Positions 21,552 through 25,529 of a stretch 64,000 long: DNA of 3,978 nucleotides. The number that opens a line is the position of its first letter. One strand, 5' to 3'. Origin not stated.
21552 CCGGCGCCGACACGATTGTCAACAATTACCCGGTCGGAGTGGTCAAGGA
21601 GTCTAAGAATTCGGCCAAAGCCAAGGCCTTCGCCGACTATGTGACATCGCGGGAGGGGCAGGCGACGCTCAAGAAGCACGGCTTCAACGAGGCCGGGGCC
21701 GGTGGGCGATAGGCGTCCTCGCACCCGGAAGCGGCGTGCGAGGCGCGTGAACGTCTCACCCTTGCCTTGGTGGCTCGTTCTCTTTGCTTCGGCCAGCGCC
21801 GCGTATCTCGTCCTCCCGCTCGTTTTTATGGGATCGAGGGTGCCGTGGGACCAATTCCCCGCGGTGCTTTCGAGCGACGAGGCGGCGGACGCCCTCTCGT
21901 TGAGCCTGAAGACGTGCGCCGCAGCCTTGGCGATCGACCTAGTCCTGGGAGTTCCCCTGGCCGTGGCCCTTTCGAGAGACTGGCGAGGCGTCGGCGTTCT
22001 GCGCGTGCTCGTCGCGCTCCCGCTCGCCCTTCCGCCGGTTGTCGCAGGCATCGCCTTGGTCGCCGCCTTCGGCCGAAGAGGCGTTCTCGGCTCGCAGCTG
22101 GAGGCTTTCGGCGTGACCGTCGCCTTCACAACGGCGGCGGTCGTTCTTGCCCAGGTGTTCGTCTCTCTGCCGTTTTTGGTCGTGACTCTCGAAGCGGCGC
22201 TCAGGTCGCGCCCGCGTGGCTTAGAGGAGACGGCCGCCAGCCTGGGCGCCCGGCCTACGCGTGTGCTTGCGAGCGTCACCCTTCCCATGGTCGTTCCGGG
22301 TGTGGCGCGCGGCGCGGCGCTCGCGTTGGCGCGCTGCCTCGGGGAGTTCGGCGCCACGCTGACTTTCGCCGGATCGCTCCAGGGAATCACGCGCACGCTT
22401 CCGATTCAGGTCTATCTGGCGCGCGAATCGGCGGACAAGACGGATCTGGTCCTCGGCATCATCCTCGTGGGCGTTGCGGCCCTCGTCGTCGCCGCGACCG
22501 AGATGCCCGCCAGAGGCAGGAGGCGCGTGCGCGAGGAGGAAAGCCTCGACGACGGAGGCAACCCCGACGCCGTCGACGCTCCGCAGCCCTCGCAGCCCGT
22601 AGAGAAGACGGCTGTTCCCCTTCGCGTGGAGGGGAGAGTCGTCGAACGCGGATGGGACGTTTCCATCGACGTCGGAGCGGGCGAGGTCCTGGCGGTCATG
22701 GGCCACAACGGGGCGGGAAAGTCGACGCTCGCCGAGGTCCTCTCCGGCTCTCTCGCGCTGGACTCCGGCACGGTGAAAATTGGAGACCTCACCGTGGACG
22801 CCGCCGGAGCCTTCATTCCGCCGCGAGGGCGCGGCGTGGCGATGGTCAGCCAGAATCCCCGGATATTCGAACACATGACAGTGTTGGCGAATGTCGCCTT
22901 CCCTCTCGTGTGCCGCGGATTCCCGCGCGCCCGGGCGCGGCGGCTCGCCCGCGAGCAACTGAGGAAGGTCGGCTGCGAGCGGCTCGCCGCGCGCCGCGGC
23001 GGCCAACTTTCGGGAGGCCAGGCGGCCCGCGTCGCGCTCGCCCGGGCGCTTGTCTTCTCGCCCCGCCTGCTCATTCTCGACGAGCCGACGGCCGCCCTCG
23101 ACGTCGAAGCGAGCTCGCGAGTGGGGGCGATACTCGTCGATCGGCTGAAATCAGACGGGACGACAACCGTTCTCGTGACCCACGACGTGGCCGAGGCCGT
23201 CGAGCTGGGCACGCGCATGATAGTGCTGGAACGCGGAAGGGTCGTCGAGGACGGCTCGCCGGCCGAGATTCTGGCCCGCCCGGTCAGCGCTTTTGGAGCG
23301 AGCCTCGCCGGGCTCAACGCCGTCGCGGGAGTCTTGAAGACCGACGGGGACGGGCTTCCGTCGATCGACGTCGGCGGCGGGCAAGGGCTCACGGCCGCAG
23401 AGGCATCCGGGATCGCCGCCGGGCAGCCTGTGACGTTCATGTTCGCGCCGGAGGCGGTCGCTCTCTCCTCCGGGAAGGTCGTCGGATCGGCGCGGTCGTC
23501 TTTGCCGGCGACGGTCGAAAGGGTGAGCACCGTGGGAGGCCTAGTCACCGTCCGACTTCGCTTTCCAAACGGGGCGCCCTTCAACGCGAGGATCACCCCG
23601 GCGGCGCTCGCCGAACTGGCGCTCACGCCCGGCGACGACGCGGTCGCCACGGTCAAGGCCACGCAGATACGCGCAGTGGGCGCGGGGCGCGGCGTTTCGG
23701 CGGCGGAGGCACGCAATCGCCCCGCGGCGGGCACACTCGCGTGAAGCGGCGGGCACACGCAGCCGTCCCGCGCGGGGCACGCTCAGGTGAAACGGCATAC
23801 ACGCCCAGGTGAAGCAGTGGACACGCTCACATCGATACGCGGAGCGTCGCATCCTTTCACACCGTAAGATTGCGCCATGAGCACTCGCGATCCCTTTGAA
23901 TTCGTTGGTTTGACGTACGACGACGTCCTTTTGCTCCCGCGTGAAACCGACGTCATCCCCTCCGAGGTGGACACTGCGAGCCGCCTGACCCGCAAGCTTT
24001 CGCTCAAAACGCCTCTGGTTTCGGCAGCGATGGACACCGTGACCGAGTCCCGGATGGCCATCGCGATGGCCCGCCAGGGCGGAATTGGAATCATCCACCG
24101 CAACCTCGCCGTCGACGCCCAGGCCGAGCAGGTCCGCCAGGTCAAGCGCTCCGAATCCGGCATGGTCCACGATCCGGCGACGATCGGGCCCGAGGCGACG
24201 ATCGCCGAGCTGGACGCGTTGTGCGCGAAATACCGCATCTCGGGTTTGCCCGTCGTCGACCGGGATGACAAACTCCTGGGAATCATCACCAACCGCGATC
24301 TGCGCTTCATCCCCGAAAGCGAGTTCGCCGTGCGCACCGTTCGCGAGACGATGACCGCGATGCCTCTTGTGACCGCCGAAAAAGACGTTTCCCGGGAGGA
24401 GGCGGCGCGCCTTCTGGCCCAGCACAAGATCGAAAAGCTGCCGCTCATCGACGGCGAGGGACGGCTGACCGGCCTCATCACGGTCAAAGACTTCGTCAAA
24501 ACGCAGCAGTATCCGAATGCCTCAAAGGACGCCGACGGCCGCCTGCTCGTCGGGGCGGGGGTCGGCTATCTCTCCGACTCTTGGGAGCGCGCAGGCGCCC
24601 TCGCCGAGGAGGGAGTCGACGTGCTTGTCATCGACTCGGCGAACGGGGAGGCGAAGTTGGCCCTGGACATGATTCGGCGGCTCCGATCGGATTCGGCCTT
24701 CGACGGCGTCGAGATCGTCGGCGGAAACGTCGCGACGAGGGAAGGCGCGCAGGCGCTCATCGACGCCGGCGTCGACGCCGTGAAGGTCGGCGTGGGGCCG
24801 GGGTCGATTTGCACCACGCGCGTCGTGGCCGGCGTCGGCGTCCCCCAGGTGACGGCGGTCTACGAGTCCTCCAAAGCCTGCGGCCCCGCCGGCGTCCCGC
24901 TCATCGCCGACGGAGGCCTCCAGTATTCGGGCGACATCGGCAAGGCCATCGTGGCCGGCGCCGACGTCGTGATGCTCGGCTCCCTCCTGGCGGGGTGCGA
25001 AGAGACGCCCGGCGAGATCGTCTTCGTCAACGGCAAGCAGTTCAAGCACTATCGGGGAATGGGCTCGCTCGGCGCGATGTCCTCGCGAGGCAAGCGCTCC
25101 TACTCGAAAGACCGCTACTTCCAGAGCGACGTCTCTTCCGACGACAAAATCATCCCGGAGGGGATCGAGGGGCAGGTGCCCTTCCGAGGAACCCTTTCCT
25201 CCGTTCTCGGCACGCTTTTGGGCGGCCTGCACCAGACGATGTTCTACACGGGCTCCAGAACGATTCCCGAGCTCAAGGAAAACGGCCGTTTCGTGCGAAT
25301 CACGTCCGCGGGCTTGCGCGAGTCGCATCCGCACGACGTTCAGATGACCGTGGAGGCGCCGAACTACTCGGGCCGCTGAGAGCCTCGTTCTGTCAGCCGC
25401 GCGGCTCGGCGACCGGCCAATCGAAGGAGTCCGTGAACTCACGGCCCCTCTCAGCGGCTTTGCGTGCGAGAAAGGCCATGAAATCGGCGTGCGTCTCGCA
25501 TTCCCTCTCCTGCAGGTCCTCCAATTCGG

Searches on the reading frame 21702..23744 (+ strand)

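Call 46: search_protein_families(library=pfam, proteins=[window:21702-23744:+], max_evalue=0.00001)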
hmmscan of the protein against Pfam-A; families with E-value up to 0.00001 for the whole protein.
window:21702-23744:+ (680 aa): 5 families
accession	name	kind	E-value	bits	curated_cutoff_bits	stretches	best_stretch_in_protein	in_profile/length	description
PF00005.33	ABC_tran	-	3.9e-30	105.7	25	1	319-464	3-137/137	ABC transporter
PF00528.27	BPD_transp_1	-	6.9e-15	55.7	26.4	1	81-263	3-166/184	Binding-protein-dependent transport system inner membrane component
PF03459.23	TOBE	-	8.3e-14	52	22.3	1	596-657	2-63/64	TOBE domain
PF12857.13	TOBE_3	-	9.9e-07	29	27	1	598-649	4-56/59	TOBE-like domain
PF13304.12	AAA_21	-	6.6e-06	26.8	27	0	445-497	247-301/304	AAA domain, putative AbiEii toxin, Type IV TA system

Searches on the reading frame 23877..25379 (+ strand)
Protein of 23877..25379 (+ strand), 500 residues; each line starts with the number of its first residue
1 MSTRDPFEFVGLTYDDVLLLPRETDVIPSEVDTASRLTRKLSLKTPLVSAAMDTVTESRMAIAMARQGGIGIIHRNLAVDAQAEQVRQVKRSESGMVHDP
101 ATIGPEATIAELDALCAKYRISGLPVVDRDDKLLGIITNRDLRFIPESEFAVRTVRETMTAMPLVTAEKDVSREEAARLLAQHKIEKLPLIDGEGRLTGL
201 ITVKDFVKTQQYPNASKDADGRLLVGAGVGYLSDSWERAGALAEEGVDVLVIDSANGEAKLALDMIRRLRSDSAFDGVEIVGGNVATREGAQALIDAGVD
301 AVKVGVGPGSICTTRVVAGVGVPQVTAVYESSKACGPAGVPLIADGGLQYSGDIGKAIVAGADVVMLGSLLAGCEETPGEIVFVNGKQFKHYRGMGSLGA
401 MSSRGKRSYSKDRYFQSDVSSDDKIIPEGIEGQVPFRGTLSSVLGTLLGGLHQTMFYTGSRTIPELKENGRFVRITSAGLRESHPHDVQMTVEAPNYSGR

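Call 46: search_protein_families(library=pfam, proteins=[window:23877-25379:+], max_evalue=0.00001)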
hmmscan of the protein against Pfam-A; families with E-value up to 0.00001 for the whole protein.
window:23877-25379:+ (500 aa): 4 families
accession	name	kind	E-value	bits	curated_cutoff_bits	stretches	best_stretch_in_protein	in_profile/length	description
PF00478.31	IMPDH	-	6.3e-154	512.5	25.6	1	11-486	1-345/345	IMP dehydrogenase / GMP reductase domain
PF00571.33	CBS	-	7.8e-22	77.8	24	2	96-143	5-52/57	CBS domain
PF03060.21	NMO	-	2.4e-06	27.6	28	0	35-91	2-59/331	Nitronate monooxygenase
PF01070.24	FMN_dh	-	8.9e-06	25.4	24.9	0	258-369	202-303/350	FMN-dependent dehydrogenase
